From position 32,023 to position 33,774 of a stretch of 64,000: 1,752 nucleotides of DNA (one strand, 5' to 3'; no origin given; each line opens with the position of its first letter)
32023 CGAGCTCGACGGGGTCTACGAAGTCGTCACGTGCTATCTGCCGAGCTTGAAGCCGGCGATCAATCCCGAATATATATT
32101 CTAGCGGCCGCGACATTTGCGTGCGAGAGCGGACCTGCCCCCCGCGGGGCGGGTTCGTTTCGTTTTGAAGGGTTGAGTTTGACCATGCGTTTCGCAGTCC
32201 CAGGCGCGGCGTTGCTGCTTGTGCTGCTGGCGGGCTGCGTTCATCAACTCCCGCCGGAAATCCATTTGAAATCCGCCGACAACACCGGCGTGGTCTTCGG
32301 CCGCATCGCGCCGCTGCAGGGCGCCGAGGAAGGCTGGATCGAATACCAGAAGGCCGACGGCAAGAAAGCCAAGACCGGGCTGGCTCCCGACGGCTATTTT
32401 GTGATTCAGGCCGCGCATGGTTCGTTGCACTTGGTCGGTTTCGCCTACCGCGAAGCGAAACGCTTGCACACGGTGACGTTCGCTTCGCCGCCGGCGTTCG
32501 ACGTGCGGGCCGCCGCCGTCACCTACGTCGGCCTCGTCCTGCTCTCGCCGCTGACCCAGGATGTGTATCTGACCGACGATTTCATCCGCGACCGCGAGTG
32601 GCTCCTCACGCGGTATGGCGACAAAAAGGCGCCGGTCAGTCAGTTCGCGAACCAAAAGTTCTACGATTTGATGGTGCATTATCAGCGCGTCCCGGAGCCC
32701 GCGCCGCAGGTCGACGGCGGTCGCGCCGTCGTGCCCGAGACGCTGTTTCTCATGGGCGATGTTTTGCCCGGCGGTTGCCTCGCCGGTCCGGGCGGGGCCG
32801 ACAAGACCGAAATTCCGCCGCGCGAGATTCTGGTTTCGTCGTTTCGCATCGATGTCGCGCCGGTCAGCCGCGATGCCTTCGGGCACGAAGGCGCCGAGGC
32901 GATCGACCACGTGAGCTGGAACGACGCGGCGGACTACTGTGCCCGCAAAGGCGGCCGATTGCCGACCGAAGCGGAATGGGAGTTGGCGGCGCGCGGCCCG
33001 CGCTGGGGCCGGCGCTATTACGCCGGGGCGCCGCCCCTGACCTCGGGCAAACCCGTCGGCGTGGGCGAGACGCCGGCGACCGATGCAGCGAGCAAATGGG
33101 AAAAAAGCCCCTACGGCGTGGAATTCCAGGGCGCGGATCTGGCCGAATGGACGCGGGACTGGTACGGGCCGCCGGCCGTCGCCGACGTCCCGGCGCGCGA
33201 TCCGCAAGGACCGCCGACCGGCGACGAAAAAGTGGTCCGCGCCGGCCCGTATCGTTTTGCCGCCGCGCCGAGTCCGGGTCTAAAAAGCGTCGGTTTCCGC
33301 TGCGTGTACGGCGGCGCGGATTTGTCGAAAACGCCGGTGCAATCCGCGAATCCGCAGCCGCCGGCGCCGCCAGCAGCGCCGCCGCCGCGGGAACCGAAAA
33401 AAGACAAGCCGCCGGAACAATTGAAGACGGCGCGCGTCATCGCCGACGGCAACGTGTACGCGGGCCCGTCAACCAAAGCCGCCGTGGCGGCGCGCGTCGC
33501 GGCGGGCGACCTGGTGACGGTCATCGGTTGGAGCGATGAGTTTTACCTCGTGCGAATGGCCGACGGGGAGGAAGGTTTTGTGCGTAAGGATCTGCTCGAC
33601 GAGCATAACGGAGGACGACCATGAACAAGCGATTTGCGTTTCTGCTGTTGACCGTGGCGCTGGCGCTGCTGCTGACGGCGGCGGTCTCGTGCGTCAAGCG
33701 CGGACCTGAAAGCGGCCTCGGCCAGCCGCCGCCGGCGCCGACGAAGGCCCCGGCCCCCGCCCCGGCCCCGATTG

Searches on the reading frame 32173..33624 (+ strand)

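Call 60: search_protein_families(library=pfam, proteins=[window:32173-33624:+], max_evalue=0.01)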
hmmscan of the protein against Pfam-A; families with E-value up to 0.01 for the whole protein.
window:32173-33624:+ (483 aa): 3 families
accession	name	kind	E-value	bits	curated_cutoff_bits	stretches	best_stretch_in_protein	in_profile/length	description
PF03781.23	FGE-sulfatase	-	1.1e-18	68.2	23.3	1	246-364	95-226/255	Sulfatase-modifying factor enzyme 1-like domain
PF08239.17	SH3_3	-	2.1e-08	34.6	27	1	426-475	3-53/54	Bacterial SH3 domain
PF06347.19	SH3_4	-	3.9e-08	33.4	24.1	1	426-476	5-55/56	Bacterial SH3 domain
